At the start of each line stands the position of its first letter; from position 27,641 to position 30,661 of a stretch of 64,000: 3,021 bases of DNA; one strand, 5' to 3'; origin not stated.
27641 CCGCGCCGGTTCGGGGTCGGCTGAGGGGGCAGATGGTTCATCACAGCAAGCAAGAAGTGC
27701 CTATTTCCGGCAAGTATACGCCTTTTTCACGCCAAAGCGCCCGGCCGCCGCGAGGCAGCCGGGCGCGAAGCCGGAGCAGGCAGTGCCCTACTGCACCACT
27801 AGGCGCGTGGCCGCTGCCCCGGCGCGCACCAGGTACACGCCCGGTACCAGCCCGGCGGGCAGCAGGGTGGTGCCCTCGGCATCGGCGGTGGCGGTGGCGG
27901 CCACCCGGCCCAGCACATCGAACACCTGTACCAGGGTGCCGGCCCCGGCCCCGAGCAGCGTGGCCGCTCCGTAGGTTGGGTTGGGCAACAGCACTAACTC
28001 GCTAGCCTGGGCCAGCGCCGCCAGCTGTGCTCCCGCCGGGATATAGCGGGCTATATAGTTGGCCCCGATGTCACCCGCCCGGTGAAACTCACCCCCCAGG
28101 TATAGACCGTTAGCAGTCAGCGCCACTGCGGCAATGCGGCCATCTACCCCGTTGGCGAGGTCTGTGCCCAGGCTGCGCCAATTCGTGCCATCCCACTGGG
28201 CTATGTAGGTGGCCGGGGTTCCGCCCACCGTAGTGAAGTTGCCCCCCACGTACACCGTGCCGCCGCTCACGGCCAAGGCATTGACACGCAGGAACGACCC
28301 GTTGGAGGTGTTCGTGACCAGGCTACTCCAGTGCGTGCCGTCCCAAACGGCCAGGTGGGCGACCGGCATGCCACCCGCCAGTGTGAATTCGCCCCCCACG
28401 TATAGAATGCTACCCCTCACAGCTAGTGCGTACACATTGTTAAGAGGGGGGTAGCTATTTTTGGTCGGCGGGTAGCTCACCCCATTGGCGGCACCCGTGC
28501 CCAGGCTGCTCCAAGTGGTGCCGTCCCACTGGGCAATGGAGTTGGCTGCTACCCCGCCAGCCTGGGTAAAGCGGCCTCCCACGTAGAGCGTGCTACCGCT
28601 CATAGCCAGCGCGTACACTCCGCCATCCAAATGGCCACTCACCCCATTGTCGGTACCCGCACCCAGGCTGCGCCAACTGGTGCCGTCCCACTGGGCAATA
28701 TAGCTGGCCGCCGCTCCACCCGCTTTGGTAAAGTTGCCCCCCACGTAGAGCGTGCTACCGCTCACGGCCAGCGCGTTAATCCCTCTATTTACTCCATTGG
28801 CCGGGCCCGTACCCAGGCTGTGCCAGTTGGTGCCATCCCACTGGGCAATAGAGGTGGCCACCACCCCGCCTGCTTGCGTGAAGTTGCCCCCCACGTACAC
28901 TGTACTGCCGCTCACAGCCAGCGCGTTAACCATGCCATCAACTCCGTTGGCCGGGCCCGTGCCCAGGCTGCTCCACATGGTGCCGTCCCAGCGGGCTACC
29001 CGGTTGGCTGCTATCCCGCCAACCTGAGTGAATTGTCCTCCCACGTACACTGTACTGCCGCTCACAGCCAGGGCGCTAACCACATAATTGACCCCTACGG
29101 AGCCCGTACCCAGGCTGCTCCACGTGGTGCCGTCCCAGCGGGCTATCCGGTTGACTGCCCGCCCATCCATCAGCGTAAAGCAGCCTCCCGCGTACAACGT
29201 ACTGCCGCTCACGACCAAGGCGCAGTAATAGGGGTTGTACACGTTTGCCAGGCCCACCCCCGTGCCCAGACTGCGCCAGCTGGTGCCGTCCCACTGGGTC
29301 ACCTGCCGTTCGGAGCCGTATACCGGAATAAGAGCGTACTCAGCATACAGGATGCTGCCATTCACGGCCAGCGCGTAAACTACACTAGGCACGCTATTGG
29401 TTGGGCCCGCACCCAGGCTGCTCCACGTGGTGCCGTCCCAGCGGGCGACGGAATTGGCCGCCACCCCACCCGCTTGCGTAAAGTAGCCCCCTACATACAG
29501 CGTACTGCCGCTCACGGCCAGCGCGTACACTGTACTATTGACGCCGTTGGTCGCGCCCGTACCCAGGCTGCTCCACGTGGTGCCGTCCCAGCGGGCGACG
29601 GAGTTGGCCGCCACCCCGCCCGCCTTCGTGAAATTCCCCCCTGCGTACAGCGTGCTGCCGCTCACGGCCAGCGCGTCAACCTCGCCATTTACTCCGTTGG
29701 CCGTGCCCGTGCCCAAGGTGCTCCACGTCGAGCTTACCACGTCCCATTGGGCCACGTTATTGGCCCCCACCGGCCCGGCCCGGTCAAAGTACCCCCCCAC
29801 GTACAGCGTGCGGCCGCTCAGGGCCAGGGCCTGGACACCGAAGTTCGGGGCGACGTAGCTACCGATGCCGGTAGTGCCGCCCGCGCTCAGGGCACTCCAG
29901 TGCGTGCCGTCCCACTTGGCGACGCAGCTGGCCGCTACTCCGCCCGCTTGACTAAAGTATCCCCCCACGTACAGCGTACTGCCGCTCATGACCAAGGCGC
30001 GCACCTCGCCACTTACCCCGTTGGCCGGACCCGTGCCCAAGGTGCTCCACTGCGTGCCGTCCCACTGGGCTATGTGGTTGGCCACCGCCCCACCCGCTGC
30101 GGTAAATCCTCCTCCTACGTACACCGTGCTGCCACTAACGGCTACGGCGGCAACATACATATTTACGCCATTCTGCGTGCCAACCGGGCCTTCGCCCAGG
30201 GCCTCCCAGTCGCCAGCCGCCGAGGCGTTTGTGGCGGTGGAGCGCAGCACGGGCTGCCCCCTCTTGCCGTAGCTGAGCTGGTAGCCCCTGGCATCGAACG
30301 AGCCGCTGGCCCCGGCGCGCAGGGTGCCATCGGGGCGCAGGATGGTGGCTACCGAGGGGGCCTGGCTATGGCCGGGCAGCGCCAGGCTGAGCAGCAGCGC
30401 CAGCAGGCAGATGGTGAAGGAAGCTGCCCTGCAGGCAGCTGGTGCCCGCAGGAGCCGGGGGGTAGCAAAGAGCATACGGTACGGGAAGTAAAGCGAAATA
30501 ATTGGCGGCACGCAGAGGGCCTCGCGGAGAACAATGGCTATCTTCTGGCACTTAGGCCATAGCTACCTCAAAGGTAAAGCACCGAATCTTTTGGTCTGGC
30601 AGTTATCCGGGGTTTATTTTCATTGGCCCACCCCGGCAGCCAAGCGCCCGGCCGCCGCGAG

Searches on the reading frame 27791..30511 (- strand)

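Call 21: search_protein_families(library=pfam, proteins=[window:27791-30511:-], max_evalue=0.00001)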
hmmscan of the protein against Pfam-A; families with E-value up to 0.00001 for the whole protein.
window:27791-30511:- (907 aa): 3 families
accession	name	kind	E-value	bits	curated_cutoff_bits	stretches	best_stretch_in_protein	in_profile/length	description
PF12768.13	Rax2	-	1e-25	91.1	28.8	2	232-369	34-165/254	Rax2 C-terminal beta propeller domain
PF17164.10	DUF5122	-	2.7e-13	50.4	27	0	751-771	4-24/36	Domain of unknown function (DUF5122) beta-propeller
PF19565.4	DUF6087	-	4e-11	43.5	27.1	0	402-422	44-64/99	Family of unknown function (DUF6087)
